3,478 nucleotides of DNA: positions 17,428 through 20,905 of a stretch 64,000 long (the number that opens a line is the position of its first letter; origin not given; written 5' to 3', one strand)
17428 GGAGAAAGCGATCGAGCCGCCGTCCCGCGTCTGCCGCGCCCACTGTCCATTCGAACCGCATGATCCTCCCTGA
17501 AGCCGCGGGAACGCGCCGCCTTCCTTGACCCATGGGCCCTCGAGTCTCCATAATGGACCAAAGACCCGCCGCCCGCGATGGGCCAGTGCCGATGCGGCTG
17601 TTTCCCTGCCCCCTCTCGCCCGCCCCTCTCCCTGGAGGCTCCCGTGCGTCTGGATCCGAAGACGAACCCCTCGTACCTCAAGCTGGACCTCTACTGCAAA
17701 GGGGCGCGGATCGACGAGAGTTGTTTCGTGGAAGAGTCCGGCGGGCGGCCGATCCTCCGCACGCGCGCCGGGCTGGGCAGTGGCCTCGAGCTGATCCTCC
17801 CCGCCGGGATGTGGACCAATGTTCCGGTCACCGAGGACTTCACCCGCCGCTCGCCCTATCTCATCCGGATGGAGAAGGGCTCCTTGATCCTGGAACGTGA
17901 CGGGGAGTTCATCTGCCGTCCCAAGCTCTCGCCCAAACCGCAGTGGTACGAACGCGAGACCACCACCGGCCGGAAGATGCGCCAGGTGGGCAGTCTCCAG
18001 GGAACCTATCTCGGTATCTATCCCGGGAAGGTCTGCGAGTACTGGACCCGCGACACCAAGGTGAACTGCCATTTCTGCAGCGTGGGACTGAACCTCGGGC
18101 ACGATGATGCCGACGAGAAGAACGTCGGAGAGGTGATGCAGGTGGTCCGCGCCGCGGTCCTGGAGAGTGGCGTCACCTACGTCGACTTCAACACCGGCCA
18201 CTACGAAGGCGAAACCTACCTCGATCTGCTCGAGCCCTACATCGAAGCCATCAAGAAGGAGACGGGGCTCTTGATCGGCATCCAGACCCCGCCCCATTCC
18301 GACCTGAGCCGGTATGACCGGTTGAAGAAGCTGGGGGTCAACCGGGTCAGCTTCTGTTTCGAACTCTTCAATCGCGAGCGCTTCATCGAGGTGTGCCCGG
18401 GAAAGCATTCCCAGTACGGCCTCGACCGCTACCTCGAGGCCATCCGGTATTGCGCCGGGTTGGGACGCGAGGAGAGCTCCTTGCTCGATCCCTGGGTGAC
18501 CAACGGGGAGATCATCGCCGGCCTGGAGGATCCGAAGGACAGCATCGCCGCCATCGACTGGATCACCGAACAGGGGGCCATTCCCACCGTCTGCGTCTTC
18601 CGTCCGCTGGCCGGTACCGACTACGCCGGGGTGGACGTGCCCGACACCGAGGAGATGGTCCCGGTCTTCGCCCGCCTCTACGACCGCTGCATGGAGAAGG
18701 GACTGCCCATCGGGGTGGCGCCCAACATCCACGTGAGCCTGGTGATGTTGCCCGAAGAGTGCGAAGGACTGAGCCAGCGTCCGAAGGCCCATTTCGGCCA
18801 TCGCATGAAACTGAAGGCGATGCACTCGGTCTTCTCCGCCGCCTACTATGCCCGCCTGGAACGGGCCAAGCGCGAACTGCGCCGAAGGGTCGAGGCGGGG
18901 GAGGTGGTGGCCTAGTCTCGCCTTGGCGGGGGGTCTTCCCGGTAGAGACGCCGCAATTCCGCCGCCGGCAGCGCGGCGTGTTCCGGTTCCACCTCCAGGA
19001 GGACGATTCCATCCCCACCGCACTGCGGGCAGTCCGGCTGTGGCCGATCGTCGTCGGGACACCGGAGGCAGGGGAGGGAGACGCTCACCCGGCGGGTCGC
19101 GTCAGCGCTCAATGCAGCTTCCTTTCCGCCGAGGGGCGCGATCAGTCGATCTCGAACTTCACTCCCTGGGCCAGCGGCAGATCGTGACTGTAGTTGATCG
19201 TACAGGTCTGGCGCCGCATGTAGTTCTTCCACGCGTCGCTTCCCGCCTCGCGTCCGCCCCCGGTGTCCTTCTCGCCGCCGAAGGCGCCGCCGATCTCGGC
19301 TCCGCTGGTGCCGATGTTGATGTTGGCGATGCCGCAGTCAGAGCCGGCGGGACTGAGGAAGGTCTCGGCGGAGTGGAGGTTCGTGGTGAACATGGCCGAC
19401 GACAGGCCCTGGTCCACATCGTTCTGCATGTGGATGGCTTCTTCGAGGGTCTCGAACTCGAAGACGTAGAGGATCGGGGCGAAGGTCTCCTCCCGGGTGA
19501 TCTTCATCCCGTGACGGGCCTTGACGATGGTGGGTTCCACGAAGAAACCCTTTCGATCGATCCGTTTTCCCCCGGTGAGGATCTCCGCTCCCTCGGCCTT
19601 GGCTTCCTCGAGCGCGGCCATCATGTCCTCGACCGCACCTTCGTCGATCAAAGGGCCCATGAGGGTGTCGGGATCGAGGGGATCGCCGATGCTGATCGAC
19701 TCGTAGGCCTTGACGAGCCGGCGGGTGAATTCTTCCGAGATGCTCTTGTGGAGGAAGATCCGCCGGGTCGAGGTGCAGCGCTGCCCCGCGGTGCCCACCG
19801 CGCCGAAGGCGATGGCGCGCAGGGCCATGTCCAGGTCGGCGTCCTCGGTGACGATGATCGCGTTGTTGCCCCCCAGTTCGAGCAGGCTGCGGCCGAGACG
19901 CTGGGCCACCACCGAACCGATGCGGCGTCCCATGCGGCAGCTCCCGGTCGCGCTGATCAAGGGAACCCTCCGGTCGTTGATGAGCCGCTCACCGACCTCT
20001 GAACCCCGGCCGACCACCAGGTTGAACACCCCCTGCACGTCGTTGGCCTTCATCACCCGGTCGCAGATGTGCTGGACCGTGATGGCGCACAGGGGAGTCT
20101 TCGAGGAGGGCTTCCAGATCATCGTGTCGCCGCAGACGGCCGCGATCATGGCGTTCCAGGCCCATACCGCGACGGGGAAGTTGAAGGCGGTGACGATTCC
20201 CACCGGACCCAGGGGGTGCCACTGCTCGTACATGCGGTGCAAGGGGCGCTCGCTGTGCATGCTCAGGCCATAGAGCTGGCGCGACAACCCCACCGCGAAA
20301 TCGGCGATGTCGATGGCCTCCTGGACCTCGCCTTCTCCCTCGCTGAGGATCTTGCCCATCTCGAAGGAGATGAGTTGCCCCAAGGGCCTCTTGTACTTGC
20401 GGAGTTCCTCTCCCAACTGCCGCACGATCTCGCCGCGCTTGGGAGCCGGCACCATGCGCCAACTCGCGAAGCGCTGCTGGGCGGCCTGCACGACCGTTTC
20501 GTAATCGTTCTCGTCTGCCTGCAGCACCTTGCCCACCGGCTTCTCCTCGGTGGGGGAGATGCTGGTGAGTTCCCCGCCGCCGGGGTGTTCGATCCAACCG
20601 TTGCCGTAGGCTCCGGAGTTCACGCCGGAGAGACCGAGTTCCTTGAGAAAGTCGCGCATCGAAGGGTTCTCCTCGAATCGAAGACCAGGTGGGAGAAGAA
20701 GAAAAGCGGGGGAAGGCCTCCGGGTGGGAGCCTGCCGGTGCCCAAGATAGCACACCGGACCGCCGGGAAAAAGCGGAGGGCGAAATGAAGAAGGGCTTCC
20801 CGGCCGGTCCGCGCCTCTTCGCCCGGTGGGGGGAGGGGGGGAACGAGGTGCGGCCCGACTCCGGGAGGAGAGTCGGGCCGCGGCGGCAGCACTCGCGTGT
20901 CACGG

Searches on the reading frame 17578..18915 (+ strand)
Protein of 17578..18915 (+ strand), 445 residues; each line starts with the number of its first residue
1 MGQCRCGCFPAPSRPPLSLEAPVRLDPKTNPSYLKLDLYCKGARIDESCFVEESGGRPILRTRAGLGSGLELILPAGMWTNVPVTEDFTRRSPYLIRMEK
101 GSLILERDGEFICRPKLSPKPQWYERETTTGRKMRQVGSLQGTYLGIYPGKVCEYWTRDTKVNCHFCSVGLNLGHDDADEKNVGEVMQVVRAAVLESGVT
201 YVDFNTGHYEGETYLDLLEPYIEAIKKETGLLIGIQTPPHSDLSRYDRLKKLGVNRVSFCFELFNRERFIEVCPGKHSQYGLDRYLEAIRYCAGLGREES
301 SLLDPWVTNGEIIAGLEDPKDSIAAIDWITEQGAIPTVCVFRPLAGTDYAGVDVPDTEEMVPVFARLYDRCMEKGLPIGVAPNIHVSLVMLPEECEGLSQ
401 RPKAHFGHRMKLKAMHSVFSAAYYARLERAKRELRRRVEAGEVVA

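Call 3: search_protein_families(library=pfam, proteins=[window:17578-18915:+], max_evalue=0.01)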
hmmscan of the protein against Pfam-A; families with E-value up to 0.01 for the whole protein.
window:17578-18915:+ (445 aa): 1 family
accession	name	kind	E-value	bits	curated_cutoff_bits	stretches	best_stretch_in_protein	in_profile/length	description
PF04055.27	Radical_SAM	-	2e-08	35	29.5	1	162-299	9-143/166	Radical SAM superfamily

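Call 4: search_protein_families(library=ncbifam, proteins=[window:17578-18915:+], max_evalue=0.01)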
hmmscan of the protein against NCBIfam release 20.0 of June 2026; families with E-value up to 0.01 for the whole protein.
window:17578-18915:+ (445 aa): 2 families
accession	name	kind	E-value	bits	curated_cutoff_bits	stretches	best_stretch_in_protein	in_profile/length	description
NF045502.1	variant_rSAM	domain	1.1e-55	189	125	1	32-371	5-355/357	radical SAM protein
TIGR04043.1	rSAM_MSMEG_0568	hypoth_equivalog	1.3e-24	86.9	303.7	1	71-374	30-330/354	MSMEG_0568 family radical SAM protein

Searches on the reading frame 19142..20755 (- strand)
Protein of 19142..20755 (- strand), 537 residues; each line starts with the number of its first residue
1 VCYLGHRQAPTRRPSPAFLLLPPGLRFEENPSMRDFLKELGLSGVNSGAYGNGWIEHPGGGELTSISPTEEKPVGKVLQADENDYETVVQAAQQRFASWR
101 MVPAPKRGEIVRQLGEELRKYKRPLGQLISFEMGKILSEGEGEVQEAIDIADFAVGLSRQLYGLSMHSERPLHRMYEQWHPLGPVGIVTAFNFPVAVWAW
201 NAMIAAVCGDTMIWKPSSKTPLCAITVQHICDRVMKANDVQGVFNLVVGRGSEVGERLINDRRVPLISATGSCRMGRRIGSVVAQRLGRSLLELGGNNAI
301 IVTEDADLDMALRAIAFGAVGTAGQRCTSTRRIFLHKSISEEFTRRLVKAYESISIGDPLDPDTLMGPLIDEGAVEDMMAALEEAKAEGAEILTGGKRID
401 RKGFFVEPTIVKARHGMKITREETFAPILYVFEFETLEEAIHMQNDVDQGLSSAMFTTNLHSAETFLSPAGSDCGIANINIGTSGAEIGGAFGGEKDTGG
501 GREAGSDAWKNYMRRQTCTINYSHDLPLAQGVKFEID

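Call 3: search_protein_families(library=pfam, proteins=[window:19142-20755:-], max_evalue=0.01)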
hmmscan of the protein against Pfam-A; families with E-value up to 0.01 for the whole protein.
window:19142-20755:- (537 aa): 1 family
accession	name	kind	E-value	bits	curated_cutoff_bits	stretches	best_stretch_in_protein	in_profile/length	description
PF00171.27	Aldedh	-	2e-137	459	23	1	54-517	1-460/461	Aldehyde dehydrogenase family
